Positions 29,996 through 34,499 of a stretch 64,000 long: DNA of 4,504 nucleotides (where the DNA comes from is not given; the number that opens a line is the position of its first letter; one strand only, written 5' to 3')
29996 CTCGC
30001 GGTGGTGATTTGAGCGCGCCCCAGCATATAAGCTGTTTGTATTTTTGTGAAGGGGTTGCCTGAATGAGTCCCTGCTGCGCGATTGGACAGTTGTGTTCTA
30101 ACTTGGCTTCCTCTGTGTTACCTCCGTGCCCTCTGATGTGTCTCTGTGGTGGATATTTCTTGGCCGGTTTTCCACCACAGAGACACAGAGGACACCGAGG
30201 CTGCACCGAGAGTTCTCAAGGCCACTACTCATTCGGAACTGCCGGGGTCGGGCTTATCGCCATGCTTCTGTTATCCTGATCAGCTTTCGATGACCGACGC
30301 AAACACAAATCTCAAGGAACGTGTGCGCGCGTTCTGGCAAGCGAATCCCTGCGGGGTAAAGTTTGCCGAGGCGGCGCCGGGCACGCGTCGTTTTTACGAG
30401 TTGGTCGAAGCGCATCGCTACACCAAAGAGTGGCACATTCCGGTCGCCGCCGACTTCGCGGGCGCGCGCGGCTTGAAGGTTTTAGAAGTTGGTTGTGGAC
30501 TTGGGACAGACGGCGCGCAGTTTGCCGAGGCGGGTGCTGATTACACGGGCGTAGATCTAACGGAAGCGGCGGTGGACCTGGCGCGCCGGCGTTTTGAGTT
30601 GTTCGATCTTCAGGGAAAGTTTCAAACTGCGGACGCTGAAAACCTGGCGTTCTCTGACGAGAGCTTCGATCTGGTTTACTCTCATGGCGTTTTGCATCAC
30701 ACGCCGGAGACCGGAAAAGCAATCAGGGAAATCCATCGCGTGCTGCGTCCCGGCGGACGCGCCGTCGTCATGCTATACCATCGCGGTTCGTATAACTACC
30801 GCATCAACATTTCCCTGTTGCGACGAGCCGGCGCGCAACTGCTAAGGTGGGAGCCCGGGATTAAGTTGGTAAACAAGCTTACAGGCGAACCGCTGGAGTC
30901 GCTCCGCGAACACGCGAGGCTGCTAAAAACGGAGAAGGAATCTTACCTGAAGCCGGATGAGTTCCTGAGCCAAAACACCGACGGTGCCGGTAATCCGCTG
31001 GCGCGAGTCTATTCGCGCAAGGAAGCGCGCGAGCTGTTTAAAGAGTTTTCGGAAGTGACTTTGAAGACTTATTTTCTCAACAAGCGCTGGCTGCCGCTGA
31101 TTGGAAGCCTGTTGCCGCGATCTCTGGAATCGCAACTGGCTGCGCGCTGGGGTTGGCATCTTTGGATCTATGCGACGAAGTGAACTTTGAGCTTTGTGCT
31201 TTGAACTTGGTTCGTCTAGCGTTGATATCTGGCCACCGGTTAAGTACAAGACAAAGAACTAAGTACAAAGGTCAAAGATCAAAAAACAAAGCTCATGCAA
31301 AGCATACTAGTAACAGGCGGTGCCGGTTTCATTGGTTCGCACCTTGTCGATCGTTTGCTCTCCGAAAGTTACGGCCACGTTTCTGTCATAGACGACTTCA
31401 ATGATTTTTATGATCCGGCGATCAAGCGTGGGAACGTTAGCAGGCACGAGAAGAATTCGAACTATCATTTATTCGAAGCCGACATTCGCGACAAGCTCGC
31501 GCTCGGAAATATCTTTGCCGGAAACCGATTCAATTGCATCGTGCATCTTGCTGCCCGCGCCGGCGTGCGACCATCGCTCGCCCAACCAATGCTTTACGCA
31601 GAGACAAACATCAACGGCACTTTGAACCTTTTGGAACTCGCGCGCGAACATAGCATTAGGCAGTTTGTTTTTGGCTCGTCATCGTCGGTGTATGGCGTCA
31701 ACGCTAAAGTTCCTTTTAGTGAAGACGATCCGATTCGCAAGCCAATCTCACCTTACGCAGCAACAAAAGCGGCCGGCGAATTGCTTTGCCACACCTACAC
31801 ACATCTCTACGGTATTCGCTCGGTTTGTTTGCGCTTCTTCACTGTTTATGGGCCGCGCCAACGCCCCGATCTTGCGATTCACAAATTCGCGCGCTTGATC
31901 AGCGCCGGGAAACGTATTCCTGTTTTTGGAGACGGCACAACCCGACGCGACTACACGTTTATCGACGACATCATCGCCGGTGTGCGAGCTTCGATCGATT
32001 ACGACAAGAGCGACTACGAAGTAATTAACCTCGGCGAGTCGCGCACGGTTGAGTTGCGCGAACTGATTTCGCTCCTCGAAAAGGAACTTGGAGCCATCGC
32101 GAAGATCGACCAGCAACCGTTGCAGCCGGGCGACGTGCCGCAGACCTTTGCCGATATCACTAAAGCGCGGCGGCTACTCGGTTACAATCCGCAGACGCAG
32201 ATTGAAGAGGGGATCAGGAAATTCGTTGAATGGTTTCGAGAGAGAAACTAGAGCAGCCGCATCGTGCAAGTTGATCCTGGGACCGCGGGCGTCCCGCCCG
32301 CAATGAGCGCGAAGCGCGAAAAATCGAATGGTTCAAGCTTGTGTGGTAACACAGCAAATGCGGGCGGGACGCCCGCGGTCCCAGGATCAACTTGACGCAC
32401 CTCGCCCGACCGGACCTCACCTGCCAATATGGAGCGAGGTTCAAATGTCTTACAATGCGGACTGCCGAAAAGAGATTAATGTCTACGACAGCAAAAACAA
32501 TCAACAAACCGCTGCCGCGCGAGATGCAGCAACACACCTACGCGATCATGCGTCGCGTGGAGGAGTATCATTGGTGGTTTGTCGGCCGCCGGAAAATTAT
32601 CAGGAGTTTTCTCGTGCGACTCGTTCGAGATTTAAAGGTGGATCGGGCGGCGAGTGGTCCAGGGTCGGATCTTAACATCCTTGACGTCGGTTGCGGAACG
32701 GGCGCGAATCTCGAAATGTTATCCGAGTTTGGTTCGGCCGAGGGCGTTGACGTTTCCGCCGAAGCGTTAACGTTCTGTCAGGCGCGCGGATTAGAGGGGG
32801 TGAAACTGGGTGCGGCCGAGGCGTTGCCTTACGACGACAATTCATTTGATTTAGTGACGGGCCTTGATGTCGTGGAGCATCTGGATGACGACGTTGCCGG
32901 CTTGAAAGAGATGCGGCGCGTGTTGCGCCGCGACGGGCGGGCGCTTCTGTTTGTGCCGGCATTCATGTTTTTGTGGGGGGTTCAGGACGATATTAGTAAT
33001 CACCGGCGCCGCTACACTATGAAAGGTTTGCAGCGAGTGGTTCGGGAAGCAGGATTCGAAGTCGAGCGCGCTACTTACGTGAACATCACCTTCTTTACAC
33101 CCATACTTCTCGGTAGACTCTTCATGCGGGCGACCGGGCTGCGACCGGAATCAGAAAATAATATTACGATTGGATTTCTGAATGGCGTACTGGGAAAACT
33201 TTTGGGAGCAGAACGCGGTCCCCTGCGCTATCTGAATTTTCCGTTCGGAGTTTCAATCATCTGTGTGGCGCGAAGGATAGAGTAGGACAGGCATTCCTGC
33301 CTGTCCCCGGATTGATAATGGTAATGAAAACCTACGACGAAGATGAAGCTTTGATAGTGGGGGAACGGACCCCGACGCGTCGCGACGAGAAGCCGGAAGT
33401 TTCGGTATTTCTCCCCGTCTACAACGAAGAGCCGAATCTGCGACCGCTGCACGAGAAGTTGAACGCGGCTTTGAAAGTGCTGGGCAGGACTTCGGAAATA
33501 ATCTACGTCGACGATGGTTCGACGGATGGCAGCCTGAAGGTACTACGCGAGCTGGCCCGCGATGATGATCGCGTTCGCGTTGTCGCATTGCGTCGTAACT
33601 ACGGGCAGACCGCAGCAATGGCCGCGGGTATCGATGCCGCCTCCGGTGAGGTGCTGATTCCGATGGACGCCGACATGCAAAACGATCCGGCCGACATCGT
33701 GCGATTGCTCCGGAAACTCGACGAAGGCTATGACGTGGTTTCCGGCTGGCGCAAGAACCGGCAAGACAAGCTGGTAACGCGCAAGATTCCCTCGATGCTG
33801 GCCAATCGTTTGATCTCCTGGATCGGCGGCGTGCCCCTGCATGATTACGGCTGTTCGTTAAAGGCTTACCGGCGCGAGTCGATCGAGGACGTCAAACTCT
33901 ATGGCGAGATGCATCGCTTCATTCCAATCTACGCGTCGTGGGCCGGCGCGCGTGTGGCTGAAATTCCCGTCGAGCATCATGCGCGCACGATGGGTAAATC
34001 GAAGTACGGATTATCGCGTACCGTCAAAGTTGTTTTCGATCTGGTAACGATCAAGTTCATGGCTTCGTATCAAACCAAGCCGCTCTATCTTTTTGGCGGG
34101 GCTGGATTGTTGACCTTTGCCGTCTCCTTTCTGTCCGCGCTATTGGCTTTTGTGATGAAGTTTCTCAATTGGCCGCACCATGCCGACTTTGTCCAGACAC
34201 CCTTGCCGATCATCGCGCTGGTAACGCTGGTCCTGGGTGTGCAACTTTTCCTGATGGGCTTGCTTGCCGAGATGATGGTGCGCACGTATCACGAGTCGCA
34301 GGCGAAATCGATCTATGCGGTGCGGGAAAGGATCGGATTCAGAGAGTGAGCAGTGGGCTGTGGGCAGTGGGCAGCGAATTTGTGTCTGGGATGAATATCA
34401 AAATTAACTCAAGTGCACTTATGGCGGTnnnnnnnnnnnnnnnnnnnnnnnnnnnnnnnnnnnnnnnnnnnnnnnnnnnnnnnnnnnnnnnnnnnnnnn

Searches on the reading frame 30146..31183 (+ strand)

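Call 95: search_protein_families(library=pfam, proteins=[window:30146-31183:+], max_evalue=0.000001)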
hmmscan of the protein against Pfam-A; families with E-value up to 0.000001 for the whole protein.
window:30146-31183:+ (345 aa): 6 families
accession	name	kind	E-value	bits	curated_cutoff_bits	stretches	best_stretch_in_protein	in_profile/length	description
PF08241.18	Methyltransf_11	-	4e-26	91.9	21.2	1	113-207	1-94/95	Methyltransferase domain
PF13649.12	Methyltransf_25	-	4.4e-25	88.6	27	1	112-204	1-97/97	Methyltransferase domain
PF13847.12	Methyltransf_31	-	2.2e-22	79.8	27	1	109-209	4-110/145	Methyltransferase domain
PF08242.18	Methyltransf_12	-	1.8e-20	73.9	30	1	113-205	1-97/98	Methyltransferase domain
PF13489.12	Methyltransf_23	-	8.8e-16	58.5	27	1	106-223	20-124/164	Methyltransferase domain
PF01209.24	Ubie_methyltran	-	4e-11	43.1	20.1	1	94-210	33-153/233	ubiE/COQ5 methyltransferase family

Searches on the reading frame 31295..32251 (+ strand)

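Call 95: search_protein_families(library=pfam, proteins=[window:31295-32251:+], max_evalue=0.000001)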
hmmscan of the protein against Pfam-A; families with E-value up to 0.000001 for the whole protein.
window:31295-32251:+ (318 aa): 6 families
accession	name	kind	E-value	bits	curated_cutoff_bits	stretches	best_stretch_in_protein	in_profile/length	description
PF16363.11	GDP_Man_Dehyd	-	1.1e-69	235.9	27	1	5-309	1-331/332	GDP-mannose 4,6 dehydratase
PF01370.27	Epimerase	-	7.2e-60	202.8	20.9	1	4-247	1-240/240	NAD dependent epimerase/dehydratase family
PF01073.25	3Beta_HSD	-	3.4e-21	75.9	22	1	5-225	1-220/280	3-beta hydroxysteroid dehydrogenase/isomerase family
PF02719.21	Polysacc_synt_2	-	4.8e-16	59.2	20.2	1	4-217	1-201/293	Polysaccharide biosynthesis protein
PF04321.23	RmlD_sub_bind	-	8.3e-15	55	27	1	3-214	2-179/287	RmlD substrate binding domain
PF07993.18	NAD_binding_4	-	2.6e-12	46.9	20.1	1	78-186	88-209/258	Male sterility protein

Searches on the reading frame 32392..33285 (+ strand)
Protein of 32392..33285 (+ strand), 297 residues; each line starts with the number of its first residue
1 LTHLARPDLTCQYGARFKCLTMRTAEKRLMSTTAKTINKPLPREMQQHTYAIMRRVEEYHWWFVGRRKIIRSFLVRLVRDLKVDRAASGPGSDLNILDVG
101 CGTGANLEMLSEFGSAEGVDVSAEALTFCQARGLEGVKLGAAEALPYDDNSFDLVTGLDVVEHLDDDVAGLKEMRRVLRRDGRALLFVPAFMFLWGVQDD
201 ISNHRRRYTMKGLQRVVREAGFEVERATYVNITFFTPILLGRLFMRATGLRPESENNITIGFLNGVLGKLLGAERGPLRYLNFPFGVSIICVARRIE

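Call 95: search_protein_families(library=pfam, proteins=[window:32392-33285:+], max_evalue=0.000001)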
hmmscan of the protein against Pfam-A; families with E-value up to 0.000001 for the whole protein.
window:32392-33285:+ (297 aa): 7 families
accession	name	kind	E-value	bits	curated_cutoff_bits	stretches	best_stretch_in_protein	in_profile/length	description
PF08241.18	Methyltransf_11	-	8.9e-20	71.6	21.2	1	97-185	1-94/95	Methyltransferase domain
PF13649.12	Methyltransf_25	-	3.1e-16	60.3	27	1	96-182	1-97/97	Methyltransferase domain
PF13489.12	Methyltransf_23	-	2.9e-12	47.1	27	1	83-225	13-162/164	Methyltransferase domain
PF13847.12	Methyltransf_31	-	3.4e-12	46.7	27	1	92-185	3-108/145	Methyltransferase domain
PF08242.18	Methyltransf_12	-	9.1e-12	46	30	1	97-183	1-97/98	Methyltransferase domain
PF01209.24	Ubie_methyltran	-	1.3e-08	35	20.1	1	77-184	34-149/233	ubiE/COQ5 methyltransferase family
PF07021.18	MetW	-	3.3e-08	33.8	21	1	95-197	16-117/193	Methionine biosynthesis protein MetW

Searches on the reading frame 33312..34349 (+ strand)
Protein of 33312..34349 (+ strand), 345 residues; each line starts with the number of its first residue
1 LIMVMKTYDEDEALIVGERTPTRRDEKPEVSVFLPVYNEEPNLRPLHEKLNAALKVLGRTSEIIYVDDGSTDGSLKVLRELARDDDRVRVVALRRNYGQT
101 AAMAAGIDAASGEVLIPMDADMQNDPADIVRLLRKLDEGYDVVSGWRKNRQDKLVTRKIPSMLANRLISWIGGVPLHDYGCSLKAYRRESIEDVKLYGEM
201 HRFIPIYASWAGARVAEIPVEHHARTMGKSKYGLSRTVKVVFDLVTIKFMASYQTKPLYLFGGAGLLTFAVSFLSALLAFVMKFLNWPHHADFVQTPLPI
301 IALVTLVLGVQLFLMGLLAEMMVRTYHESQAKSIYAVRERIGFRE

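Call 19: search_protein_families(library=pfam, proteins=[window:33312-34349:+], max_evalue=0.00001)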
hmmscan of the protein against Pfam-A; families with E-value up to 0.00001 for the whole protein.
window:33312-34349:+ (345 aa): 2 families
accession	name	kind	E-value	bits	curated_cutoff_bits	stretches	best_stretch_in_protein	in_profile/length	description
PF00535.33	Glycos_transf_2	-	4.2e-33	115.1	23.3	1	31-194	1-167/168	Glycosyl transferase family 2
PF13641.12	Glyco_tranf_2_3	-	6.4e-06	26.8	27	1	28-148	1-124/230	Glycosyltransferase like family 2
